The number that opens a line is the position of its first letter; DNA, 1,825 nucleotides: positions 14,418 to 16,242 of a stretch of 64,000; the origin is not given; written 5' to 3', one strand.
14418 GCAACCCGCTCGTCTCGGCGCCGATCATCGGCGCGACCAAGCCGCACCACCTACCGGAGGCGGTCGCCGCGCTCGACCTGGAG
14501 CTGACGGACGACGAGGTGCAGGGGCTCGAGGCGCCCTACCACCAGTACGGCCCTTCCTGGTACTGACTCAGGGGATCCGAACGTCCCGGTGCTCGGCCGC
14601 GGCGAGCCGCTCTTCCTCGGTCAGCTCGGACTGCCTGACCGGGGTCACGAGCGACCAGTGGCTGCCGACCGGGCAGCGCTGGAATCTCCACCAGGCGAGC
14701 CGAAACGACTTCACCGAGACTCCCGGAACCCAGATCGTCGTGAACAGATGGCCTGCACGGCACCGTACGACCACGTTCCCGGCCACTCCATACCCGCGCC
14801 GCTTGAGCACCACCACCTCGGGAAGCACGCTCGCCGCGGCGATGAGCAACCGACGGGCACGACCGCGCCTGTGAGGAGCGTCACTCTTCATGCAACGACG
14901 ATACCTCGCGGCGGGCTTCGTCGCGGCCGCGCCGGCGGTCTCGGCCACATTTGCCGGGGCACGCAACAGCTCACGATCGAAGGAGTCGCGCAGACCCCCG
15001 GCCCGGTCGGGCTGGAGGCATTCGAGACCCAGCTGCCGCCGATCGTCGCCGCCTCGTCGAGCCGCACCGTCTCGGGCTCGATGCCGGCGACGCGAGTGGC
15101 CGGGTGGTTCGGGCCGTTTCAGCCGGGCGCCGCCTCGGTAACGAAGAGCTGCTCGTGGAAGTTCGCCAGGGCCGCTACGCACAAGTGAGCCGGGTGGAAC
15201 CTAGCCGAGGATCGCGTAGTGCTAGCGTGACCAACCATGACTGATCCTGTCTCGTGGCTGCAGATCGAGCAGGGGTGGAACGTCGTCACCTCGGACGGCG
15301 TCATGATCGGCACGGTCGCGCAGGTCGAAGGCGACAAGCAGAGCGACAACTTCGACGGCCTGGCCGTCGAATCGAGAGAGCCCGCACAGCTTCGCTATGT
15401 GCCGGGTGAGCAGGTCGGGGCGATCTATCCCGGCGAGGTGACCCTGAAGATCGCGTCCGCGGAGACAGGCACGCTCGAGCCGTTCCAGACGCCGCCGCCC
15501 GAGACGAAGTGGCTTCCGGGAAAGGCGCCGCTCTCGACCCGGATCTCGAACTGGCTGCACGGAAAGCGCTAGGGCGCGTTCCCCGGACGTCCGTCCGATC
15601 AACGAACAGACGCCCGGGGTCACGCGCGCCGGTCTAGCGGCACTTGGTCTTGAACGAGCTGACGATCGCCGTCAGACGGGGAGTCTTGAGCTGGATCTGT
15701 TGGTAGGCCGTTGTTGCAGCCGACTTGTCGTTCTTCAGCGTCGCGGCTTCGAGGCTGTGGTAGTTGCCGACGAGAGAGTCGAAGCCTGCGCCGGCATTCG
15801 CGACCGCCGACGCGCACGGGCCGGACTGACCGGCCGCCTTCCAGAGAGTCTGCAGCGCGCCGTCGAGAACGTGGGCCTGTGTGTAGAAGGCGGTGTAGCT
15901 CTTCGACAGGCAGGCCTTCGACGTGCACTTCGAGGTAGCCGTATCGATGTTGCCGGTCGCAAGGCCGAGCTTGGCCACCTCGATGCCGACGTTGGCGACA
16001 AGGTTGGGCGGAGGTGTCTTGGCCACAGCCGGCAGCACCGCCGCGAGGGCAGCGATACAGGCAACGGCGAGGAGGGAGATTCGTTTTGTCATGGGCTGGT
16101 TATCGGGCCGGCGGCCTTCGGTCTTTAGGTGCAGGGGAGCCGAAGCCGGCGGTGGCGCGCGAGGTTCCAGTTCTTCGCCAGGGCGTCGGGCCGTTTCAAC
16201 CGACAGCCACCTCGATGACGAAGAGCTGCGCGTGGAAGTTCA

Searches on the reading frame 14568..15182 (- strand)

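Call 14: search_protein_families(library=pfam, max_evalue=0.0001, proteins=[window:14568-15182:-])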
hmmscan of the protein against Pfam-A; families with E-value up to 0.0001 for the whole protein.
window:14568-15182:- (204 aa): 0 families

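Call 24: search_protein_families(library=pfam, max_evalue=1, proteins=[window:14568-15182:-])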
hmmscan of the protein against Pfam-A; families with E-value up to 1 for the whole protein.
window:14568-15182:- (204 aa): 1 family
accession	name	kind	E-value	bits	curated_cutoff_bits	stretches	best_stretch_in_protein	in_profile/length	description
PF20447.3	DUF6704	-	0.16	12.6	27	1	120-136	48-64/68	Family of unknown function (DUF6704)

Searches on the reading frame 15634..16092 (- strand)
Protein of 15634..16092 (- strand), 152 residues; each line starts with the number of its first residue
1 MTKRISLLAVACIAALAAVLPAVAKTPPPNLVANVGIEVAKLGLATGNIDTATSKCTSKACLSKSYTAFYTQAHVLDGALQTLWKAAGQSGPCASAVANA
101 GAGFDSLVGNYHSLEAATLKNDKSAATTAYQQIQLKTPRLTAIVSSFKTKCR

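Call 12: search_protein_families(library=pfam, max_evalue=0.01, proteins=[window:15634-16092:-])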
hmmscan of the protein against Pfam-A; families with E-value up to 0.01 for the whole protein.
window:15634-16092:- (152 aa): 0 families

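Call 20: find_encoding_contigs(protein=window:15634-16092:-, flank=10000, max_places=10)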
Protein window:15634-16092:- (152 aa): no gene with exactly this product is on record in the collection.

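Call 23: search_protein_families(library=ncbifam, max_evalue=0.1, proteins=[window:15634-16092:-])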
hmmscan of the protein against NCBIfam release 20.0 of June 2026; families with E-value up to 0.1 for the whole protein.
window:15634-16092:- (152 aa): 0 families

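Call 24: search_protein_families(library=pfam, max_evalue=1, proteins=[window:15634-16092:-])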
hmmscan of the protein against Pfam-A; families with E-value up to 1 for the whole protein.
window:15634-16092:- (152 aa): 1 family
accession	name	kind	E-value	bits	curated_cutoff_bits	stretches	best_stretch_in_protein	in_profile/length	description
PF17398.7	NolB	-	0.2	12.6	25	1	73-112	84-123/153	Nodulation protein NolB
